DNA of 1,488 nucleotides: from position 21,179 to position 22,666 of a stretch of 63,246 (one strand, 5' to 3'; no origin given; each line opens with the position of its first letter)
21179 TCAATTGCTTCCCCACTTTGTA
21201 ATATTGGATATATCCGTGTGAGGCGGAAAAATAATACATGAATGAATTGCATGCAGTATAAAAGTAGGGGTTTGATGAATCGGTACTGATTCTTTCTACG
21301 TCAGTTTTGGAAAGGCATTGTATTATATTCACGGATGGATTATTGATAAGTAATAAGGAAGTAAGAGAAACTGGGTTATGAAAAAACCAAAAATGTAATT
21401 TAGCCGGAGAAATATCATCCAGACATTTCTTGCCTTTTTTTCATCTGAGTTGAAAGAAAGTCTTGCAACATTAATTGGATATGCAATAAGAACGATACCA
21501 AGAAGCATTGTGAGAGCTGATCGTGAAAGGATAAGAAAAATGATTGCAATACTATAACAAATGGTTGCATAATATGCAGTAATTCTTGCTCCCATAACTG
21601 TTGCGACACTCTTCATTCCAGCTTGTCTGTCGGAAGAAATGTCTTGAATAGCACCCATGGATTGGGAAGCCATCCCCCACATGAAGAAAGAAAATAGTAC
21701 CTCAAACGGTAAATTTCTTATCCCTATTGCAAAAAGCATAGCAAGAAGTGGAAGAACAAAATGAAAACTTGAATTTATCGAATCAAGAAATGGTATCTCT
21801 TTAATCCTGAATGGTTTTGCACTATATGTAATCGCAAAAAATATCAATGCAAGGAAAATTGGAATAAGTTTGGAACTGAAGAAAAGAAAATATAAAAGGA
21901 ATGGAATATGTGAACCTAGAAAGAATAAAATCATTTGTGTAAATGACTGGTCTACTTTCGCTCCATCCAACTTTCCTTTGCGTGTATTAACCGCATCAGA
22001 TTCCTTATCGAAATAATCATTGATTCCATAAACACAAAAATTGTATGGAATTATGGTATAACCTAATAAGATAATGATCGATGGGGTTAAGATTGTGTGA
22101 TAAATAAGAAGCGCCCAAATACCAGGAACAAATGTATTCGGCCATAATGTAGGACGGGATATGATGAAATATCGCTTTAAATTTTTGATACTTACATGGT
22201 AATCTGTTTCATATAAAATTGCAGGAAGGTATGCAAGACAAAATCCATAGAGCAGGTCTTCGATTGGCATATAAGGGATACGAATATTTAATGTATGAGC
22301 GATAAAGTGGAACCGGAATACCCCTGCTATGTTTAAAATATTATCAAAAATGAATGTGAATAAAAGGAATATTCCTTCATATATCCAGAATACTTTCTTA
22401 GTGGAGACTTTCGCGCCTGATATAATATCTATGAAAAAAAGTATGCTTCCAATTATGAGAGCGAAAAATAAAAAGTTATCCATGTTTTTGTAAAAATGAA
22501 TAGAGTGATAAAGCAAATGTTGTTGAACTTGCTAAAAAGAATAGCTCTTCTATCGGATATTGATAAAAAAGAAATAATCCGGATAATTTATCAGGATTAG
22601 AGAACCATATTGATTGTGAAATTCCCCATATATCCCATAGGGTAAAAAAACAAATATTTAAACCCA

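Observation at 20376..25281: C50-type carotenoid cluster with a cyclase-subunit::lycopene-elongase fusion in an unexpected genomic background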

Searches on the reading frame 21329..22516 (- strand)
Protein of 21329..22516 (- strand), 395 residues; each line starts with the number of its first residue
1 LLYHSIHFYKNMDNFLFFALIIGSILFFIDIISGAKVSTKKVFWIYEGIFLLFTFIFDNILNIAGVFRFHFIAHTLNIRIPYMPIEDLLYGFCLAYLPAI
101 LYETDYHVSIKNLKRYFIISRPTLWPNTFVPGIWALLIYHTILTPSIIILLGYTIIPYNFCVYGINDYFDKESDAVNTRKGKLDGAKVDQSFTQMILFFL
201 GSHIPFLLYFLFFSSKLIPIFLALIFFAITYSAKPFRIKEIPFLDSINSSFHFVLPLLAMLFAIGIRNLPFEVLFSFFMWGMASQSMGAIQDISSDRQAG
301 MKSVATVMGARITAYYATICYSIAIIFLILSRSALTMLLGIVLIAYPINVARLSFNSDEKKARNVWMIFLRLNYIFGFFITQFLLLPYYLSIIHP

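Call 3: search_protein_families(library=pfam, proteins=[window:21329-22516:-], max_evalue=0.01)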
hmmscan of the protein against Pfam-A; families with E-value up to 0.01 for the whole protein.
window:21329-22516:- (395 aa): 2 families
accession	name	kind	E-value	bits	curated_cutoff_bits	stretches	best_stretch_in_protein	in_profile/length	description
PF01040.23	UbiA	-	1.6e-25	90.3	34.2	1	129-370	2-247/250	UbiA prenyltransferase family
PF18916.5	Lycopene_cyc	-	0.00024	22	27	1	20-103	11-90/92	Lycopene cyclase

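Call 4: search_protein_families(library=ncbifam, proteins=[window:21329-22516:-], max_evalue=0.01)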
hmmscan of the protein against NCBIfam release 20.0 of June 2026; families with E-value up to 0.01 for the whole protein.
window:21329-22516:- (395 aa): 14 families
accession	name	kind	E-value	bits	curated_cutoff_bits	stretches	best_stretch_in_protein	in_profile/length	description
NF009608.0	PRK13105.1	equivalog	1.1e-64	218.3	217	1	111-386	7-287/291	prenyltransferase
NF010119.0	PRK13595.1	equivalog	1.1e-41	143.3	248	1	112-377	11-275/292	prenyltransferase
NF009516.0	PRK12875.1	equivalog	2.7e-37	128.4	205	1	107-385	11-286/292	prenyltransferase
NF009523.0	PRK12884.1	equivalog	1.7e-11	43.9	269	1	113-349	4-231/279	prenyltransferase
NF005742.0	PRK07566.1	equivalog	1.6e-10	40.6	313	1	165-353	85-279/315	chlorophyll synthase ChlG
TIGR01476.1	chlor_syn_BchG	subfamily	3.3e-09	36.6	212.3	1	164-384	56-281/283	(bacterio)chlorophyll synthase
TIGR01474.1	ubiA_proteo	equivalog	2e-08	34.1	275.45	1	120-385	11-278/282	4-hydroxybenzoate octaprenyltransferase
NF009522.0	PRK12883.1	equivalog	3e-07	30.2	353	1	139-331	30-217/279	geranylgeranylglycerol-phosphate geranylgeranyltransferase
TIGR03462.1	CarR_dom_SF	subfamily_domain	2.3e-06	28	39.4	1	16-96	4-82/89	lycopene cyclase domain-containing protein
NF009521.0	PRK12882.1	equivalog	2.9e-06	26.7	296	1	164-332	57-222/280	geranylgeranylglycerol-phosphate geranylgeranyltransferase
NF009526.0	PRK12888.1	equivalog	0.00087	18.8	364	1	279-344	183-252/301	4-hydroxybenzoate octaprenyltransferase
NF004751.0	PRK06080.1-3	equivalog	0.001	18.7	264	1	289-360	195-268/296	1,4-dihydroxy-2-naphthoate polyprenyltransferase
TIGR01475.1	ubiA_other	subfamily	0.0013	18.3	180.8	1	136-345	26-239/282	UbiA-like polyprenyltransferase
NF041584.1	MqnP_SCO4491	exception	0.0022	17.8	420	1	287-346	179-242/285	menaquinone biosynthesis prenyltransferase MqnP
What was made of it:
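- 21359..22186 (-): UbiA-superfamily prenyltransferase domain (lycopene elongase type), carrying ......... and DISSD. NF009608 218.3 bits (cutoff 217) and PF01040 90.3 bits (calls 3, 4).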

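Call 8: find_homologous_proteins(query=window:21329-22516:-, max_evalue=0.00001)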
Query window:21329-22516:- (395 aa): 54 proteins with E <= 0.00001 among 8000 candidates.
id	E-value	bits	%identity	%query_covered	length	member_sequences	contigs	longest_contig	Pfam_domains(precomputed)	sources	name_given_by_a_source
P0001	5.2e-246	834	100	97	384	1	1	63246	PF01040.24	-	-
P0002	7.7e-55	205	41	70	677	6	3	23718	PF13632.13,PF13506.14,PF13641.13,PF01040.24,PF00535.33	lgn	-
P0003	3.3e-54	203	40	83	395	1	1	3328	PF01040.24,PF18916.6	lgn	-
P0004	9.9e-53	198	41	70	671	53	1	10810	PF01040.24,PF00535.33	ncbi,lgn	-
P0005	2.8e-52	197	41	68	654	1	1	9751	PF13506.14,PF01040.24,PF00535.33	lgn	-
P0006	8.6e-52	195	40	71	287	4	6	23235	PF01040.24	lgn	-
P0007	1.6e-51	194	42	70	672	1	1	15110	PF13632.13,PF13506.14,PF13641.13,PF01040.24,PF00535.33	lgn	-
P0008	2.8e-51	193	42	70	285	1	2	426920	PF01040.24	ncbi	-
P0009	6.5e-51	192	40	72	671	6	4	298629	PF13506.14,PF13641.13,PF01040.24,PF00535.33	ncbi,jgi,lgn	-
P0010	2.9e-50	190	39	67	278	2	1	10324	PF01040.24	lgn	-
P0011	4.8e-50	189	37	86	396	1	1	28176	PF01040.24,PF18916.6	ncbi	-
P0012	5.4e-50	189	40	72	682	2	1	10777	PF13506.14,PF13641.13,PF01040.24,PF00535.33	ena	-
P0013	6.2e-50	189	39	69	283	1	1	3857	PF01040.24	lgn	-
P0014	1.5e-49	188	38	70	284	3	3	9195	PF01040.24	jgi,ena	-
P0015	3.4e-49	186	39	70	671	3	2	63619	PF13641.13,PF01040.24,PF00535.33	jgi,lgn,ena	-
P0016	7.0e-49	185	39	68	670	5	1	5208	PF13506.14,PF01040.24,PF00535.33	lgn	-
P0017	3.1e-48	183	36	86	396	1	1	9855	PF01040.24,PF18916.6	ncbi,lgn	-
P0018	4.1e-48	183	39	69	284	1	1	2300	PF01040.24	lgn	-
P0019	6.0e-48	182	38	71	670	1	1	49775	PF13632.13,PF13506.14,PF13641.13,PF01040.24,PF00535.33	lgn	-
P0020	1.1e-47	182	39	70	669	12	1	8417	PF13632.13,PF13506.14,PF13641.13,PF01040.24,PF00535.33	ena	-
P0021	1.3e-47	181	38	70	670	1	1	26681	PF13632.13,PF13506.14,PF13641.13,PF01040.24,PF00535.33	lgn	-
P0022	3.5e-47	180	37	85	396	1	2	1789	PF01040.24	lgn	-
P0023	5.2e-47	179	40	69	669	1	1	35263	PF13641.13,PF01040.24,PF00535.33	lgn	-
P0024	5.7e-47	179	41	69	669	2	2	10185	PF13632.13,PF13506.14,PF13641.13,PF01040.24,PF00535.33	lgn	-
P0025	1.6e-46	178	38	69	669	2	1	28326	PF13632.13,PF10111.15,PF13506.14,PF13641.13,PF01040.24,PF00535.33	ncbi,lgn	-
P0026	3.7e-46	176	38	70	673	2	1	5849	PF13632.13,PF13506.14,PF13641.13,PF01040.24,PF00535.33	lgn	-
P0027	8.6e-46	175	38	69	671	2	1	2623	PF13632.13,PF10111.15,PF13506.14,PF13641.13,PF01040.24,PF00535.33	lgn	-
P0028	3.6e-45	173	39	70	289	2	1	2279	PF01040.24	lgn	-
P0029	2.7e-44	170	33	86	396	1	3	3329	PF01040.24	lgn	-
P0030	1.3e-43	168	38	69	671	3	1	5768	PF13632.13,PF10111.15,PF13506.14,PF13641.13,PF01040.24,PF00535.33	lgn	-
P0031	1.5e-43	168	38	70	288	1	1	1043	PF01040.24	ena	-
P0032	2.4e-43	167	37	71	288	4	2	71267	PF01040.24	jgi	jgi:4-hydroxybenzoate polyprenyltransferase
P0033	7.7e-43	166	37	70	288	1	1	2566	PF01040.24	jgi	jgi:4-hydroxybenzoate polyprenyltransferase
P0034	1.1e-42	165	38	69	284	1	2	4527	PF01040.24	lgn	-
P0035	1.2e-42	165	37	70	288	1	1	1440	PF01040.24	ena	-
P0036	1.4e-42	165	37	70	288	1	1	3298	PF01040.24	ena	-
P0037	1.7e-42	164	37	70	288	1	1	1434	PF01040.24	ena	-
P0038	2.2e-42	164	36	70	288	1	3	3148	PF01040.24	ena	-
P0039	3.3e-42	163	37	69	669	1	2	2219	PF13632.13,PF10111.15,PF13506.14,PF13641.13,PF01040.24,PF00535.33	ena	-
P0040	2.4e-41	161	37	69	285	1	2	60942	PF01040.24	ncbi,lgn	-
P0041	2.8e-41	160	37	70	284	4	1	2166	PF01040.24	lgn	-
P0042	2.9e-41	160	35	70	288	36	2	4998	PF01040.24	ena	-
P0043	9.4e-41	159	36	66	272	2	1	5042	PF01040.24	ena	-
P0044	1.9e-40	158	39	58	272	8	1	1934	PF01040.24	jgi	jgi:4-hydroxybenzoate polyprenyltransferase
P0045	3.0e-40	157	37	70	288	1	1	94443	PF01040.24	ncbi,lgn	-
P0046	3.7e-38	150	35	70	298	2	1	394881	PF01040.24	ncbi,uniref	ncbi:prenyltransferase [Microbacterium sp. A93]|uniref:prenyltransferase n=1 Tax=Microbacterium sp. 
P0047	7.3e-33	133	39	55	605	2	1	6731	PF13632.13,PF13506.14,PF13641.13,PF01040.24,PF00535.33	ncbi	-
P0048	2.2e-16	78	31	49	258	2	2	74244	PF01040.24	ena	-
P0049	7.8e-16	77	33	42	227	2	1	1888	PF01040.24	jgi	-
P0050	2.8e-15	75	35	47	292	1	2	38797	PF01040.24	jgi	jgi:4-hydroxybenzoate polyprenyltransferase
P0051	9.2e-15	73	29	52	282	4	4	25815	PF01040.24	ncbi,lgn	-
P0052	3.8e-14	71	29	51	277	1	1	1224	PF01040.24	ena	-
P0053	2.1e-13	69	31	60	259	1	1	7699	PF01040.24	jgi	jgi:4-hydroxybenzoate polyprenyltransferase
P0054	1.1e-7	50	30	39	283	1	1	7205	PF01040.24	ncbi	-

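Call 9: find_encoding_contigs(protein=P0001, flank=10000, max_places=4)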
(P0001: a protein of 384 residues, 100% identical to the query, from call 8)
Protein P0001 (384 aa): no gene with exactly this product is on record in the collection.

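Call 10: find_encoding_contigs(protein=P0011, flank=10000, max_places=4)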
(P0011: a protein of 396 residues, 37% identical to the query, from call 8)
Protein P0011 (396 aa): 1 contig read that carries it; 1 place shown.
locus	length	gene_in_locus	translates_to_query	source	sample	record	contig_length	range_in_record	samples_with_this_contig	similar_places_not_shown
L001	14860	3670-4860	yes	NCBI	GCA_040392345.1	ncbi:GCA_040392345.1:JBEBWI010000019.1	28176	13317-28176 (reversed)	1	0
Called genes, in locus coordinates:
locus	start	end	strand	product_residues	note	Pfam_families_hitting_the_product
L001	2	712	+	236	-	?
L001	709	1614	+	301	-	PF00494:SQS_PSY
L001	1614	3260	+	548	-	PF00890:FAD_binding_2 (weak), PF01266:DAO, PF13450:NAD_binding_8, PF01593:Amino_oxidase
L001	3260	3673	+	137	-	-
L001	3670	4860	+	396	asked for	PF18916:Lycopene_cyc (weak), PF01040:UbiA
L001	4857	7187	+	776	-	PF03176:MMPL, PF00873:ACR_tran, PF03176:MMPL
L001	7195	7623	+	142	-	PF03013:Pyr_excise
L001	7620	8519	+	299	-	PF01370:Epimerase, PF08338:DUF1731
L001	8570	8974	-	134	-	PF01638:HxlR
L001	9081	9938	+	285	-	PF05368:NmrA, PF13460:NAD_binding_10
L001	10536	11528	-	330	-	-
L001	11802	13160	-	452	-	PF04261:Dyp_perox_N, PF20628:Dyp_perox_C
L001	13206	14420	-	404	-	PF13473:Cupredoxin_1 (weak), PF09375:Peptidase_M75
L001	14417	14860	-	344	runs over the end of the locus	PF03239:FTR1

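Call 13: find_related_loci(query=A1, collection=genome_contigs, flank=8000)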
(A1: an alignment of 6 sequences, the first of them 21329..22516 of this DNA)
Query A1 (395 aa) in genome_contigs; peptide patterns used: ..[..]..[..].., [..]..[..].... (x = any residue, [..] = any of these).
600 stretches matched a pattern (row limit reached: there are more); 575 encode a relative of the query (tblastn E <= 1e-3); the best 80 are kept; 80 distinct loci.
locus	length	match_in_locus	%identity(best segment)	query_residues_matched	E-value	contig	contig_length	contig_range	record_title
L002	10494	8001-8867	37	101-385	2e-52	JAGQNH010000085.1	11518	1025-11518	MAG: Candidatus Saccharibacteria bacterium isolate HKST-UBA63 2009_475351, whole genome shotgun sequence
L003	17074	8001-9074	35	50-391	1e-50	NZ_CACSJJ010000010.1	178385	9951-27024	Arthrobacter sp. 18067 isolate 18067_Arthrobacter_Ancestor_Tube, whole genome shotgun sequence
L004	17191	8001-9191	32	10-391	2e-50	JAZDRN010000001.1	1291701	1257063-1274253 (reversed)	Actinomycetaceae bacterium L2_0104 L2_0104_1_length_1291701_cov_10.729799, whole genome shotgun sequence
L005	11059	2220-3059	40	110-386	3e-50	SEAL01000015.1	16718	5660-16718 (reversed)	MAG: Chloroflexi bacterium isolate PMG_070 scaffold_10775, whole genome shotgun sequence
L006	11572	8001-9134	34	16-385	3e-49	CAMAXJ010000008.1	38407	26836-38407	MAG: Rhodoluna limnophila isolate ME-21oct19-11 genome assembly, contig: ME-21oct19-C1298, whole genome shotgun sequence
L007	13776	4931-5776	38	110-388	7e-49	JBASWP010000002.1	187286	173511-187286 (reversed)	MAG: Candidatus Microsaccharimonas sp. isolate MFD03231_ilm_asm_bin55 k127_131287, whole genome shotgun sequence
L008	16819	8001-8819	38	112-381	4e-49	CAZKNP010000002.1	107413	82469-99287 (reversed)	MAG TPA_asm: uncultured Candidatus Saccharibacteria bacterium isolate SRP274231_co1_333 genome assembly, contig: NODE_28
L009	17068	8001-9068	34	52-391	3e-48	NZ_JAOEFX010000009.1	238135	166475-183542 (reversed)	Paenarthrobacter aurescens strain TC1 NODE_9_length_238135_cov_134.895849, whole genome shotgun sequence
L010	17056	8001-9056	36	52-391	2e-48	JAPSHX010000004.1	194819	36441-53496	MAG: Paenarthrobacter sp. isolate RL58_bin.064 NODE_11_length_194819_cov_43.134063, whole genome shotgun sequence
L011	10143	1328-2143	40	119-387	2e-48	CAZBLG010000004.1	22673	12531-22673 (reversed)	MAG TPA_asm: uncultured Candidatus Saccharibacteria bacterium isolate SRP220891_co3_243 genome assembly, contig: NODE_27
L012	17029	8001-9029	34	49-385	2e-48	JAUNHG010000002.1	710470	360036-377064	MAG: Kocuria sp. isolate S28M_Sa_16 NODE_2_length_710470_cov_213.384302, whole genome shotgun sequence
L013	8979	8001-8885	37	105-388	3e-48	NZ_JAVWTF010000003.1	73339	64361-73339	MAG: Aurantimicrobium sp. isolate CGS3Y3-bin43 NODE_3_length_73339_cov_4.949592, whole genome shotgun sequence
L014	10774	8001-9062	34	56-391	6e-48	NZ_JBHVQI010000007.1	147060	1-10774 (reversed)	Paenarthrobacter sp. NPDC057981 NPDC057981_383_H6.ctg-0007, whole genome shotgun sequence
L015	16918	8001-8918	36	81-385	7e-48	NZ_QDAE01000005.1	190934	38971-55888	Arthrobacter sp. Bz4 contig00005, whole genome shotgun sequence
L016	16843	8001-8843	37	110-385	7e-48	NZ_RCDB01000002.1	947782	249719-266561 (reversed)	Microbacterium telephonicum strain S2T63 Ga0215876_12, whole genome shotgun sequence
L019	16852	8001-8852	38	105-385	8e-48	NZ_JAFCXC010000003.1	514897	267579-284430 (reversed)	Arthrobacter sp. TWP1-1 NODE_3_length_514897_cov_94.688745, whole genome shotgun sequence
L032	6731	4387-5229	37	110-385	5e-47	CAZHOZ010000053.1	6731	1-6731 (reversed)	MAG TPA_asm: uncultured Candidatus Saccharibacteria bacterium isolate binchicken_co16_307 genome assembly, contig: NODE_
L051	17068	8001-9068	35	56-388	8e-47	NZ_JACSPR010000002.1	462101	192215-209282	Corynebacterium gallinarum strain Sa1YVA5 NODE_2_length_462101_cov_27.771298, whole genome shotgun sequence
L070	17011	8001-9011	37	51-381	2e-45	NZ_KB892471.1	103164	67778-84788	Corynebacterium pilosum DSM 20521 = CIP 103422 strain DSM 20521 B097DRAFT_scaffold_8.9, whole genome shotgun sequence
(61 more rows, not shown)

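Call 20: find_encoding_contigs(protein=P0003, flank=10000, max_places=3)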
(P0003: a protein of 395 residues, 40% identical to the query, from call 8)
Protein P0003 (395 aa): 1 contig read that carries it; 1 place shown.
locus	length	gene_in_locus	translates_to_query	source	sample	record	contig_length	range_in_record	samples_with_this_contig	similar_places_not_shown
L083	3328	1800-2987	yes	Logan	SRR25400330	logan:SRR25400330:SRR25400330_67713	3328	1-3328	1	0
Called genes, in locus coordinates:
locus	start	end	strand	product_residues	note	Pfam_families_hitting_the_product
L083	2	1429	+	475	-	?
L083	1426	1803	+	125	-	-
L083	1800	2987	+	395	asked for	PF18916:Lycopene_cyc (weak), PF01040:UbiA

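Call 44: search_protein_families(library=ncbifam, proteins=[P0051, P0054, P0048, P0009, P0011, P0008, L051:8214-9077:+, L019:8025-8879:+, L012:7878-9050:+, P0003], max_evalue=1e-10)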
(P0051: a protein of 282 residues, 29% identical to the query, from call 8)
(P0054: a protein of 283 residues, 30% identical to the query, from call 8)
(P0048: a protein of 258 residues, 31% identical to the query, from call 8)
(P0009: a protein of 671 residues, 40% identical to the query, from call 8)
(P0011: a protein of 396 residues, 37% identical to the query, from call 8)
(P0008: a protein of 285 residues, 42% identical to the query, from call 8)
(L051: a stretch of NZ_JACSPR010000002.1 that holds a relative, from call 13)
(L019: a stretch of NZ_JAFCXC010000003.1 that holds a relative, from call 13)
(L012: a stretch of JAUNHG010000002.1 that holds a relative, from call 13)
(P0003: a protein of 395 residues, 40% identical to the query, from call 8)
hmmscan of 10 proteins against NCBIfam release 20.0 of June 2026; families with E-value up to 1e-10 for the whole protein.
P0051 (282 aa): 4 families
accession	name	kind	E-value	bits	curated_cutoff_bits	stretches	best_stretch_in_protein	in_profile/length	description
NF009516.0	PRK12875.1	equivalog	7.8e-104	346.8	205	1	3-278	16-288/292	prenyltransferase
NF010119.0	PRK13595.1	equivalog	1e-37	130.3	248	1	7-256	15-260/292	prenyltransferase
NF009608.0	PRK13105.1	equivalog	1.1e-32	113.4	217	1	7-238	12-245/291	prenyltransferase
NF005742.0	PRK07566.1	equivalog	5e-11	42.3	313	1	60-241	85-274/315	chlorophyll synthase ChlG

P0054 (283 aa): 5 families
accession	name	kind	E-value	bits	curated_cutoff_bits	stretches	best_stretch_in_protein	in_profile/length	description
NF009516.0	PRK12875.1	equivalog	2.6e-99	332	205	1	3-279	15-287/292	prenyltransferase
NF009608.0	PRK13105.1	equivalog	1.9e-30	106.1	217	1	3-237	7-241/291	prenyltransferase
NF010119.0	PRK13595.1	equivalog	2.6e-27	96.1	248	1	8-225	15-229/292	prenyltransferase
TIGR01475.1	ubiA_other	subfamily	2.8e-12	46.7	180.8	1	34-252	31-246/282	UbiA-like polyprenyltransferase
NF009523.0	PRK12884.1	equivalog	7.4e-12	45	269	1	4-248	3-239/279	prenyltransferase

P0048 (258 aa): 3 families
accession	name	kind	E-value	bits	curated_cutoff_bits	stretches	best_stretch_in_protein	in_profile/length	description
NF009516.0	PRK12875.1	equivalog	1.4e-95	319.7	205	1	6-258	18-267/292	prenyltransferase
NF010119.0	PRK13595.1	equivalog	1.8e-38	132.7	248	1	8-251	15-256/292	prenyltransferase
NF009608.0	PRK13105.1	equivalog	4.1e-33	114.8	217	1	4-235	8-240/291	prenyltransferase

P0009 (671 aa): 7 families
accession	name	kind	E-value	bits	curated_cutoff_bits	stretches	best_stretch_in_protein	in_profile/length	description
NF009608.0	PRK13105.1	equivalog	3.2e-97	325.2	217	1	9-291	6-288/291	prenyltransferase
NF010119.0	PRK13595.1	equivalog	8.8e-44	150.1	248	1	6-245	6-245/292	prenyltransferase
NF009516.0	PRK12875.1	equivalog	1.5e-41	142.4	205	1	4-287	9-284/292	prenyltransferase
TIGR03469.1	HpnB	hypoth_equivalog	1e-25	90.6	379.25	1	325-653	29-367/386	hopene-associated glycosyltransferase HpnB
NF009523.0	PRK12884.1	equivalog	3.4e-17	62.6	269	1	15-285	7-276/279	prenyltransferase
TIGR03937.1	PgaC_IcaA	equivalog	8.7e-17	61.2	422.3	1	317-450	23-154/407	poly-beta-1,6-N-acetyl-D-glucosamine synthase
NF045692.1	OglycostaseCruG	equivalog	9.2e-16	57.7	600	1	329-547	31-253/386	2'-O-glycosyltransferase CruG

P0011 (396 aa): 5 families
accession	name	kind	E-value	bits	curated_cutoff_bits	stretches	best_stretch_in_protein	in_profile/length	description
NF009608.0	PRK13105.1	equivalog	1.1e-132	441.5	217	1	112-393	8-289/291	prenyltransferase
NF010119.0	PRK13595.1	equivalog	1.9e-48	165.5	248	1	113-390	12-283/292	prenyltransferase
NF009516.0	PRK12875.1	equivalog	1.7e-42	145.5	205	1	110-389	14-285/292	prenyltransferase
NF009523.0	PRK12884.1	equivalog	1.9e-13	50.2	269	1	138-331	28-214/279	prenyltransferase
TIGR03462.1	CarR_dom_SF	subfamily_domain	3.6e-11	43.4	39.4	1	13-100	8-89/89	lycopene cyclase domain-containing protein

P0008 (285 aa): 5 families
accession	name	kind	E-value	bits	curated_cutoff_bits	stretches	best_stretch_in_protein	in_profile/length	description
NF009608.0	PRK13105.1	equivalog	2.3e-106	355.2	217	1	2-282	6-289/291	prenyltransferase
NF010119.0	PRK13595.1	equivalog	7.7e-41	140.5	248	1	8-282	15-286/292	prenyltransferase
NF009516.0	PRK12875.1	equivalog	3e-37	128.3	205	1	3-281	15-288/292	prenyltransferase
TIGR01475.1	ubiA_other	subfamily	1.4e-11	44.4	180.8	1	50-282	49-280/282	UbiA-like polyprenyltransferase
NF009523.0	PRK12884.1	equivalog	9e-11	41.5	269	0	56-276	55-270/279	prenyltransferase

L051:8214-9077:+ (287 aa): 5 families
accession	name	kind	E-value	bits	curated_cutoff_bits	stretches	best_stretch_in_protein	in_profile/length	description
NF009608.0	PRK13105.1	equivalog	1.7e-142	473.8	217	1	1-285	5-289/291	prenyltransferase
NF010119.0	PRK13595.1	equivalog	3.4e-38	131.8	248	1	6-283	13-284/292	prenyltransferase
NF009516.0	PRK12875.1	equivalog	7.4e-33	113.9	205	1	3-284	15-288/292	prenyltransferase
NF009523.0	PRK12884.1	equivalog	2.4e-15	56.5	269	1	51-227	50-218/279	prenyltransferase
NF009521.0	PRK12882.1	equivalog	8.8e-12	44.8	296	1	2-242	2-235/280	geranylgeranylglycerol-phosphate geranylgeranyltransferase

L019:8025-8879:+ (284 aa): 3 families
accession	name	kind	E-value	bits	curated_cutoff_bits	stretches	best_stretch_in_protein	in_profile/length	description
NF009608.0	PRK13105.1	equivalog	1.1e-131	438.3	217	1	1-279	9-289/291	prenyltransferase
NF010119.0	PRK13595.1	equivalog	1.4e-45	156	248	1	1-273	12-280/292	prenyltransferase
NF009516.0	PRK12875.1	equivalog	2.2e-38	132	205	1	3-280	19-290/292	prenyltransferase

L012:7878-9050:+ (390 aa): 4 families
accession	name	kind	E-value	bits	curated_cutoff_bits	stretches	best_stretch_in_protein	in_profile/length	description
NF009608.0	PRK13105.1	equivalog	1.8e-131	437.6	217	1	102-387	4-289/291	prenyltransferase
NF010119.0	PRK13595.1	equivalog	2.4e-44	152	248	1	110-385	15-284/292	prenyltransferase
NF009516.0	PRK12875.1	equivalog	5.3e-40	137.3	205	1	110-387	20-289/292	prenyltransferase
NF009523.0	PRK12884.1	equivalog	7.7e-11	41.7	269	1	128-323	25-212/279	prenyltransferase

P0003 (395 aa): 4 families
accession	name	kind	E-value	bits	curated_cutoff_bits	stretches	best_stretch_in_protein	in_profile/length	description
NF009608.0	PRK13105.1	equivalog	5.5e-135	449.1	217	1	109-393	6-290/291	prenyltransferase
NF010119.0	PRK13595.1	equivalog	7.4e-41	140.5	248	1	107-390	7-284/292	prenyltransferase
NF009516.0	PRK12875.1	equivalog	2.5e-38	131.8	205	1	112-393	17-290/292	prenyltransferase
NF009523.0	PRK12884.1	equivalog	5e-12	45.6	269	1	131-328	23-212/279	prenyltransferase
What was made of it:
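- On CrtEb-type lycopene elongase (NCBIfam NF009608 / PRK13105): The Corynebacterium homologue scores 474 bits on the same model (call 44).
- Closest known: Bacterioruberin pathway. Different: No CruF or second desaturase is present, and cyclase subunits are present instead (calls 3, 4, 44).
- Quinone, heme and chlorophyll prenyltransferase models score 41 bits or less (calls 4, 44). The UbiA domain scores 128 bits on NF009516 (cutoff 205), which is the sister family in my tree and the best match of proteins P0048, P0051 and P0054, against 218 bits on NF009608 (calls 4, 44).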
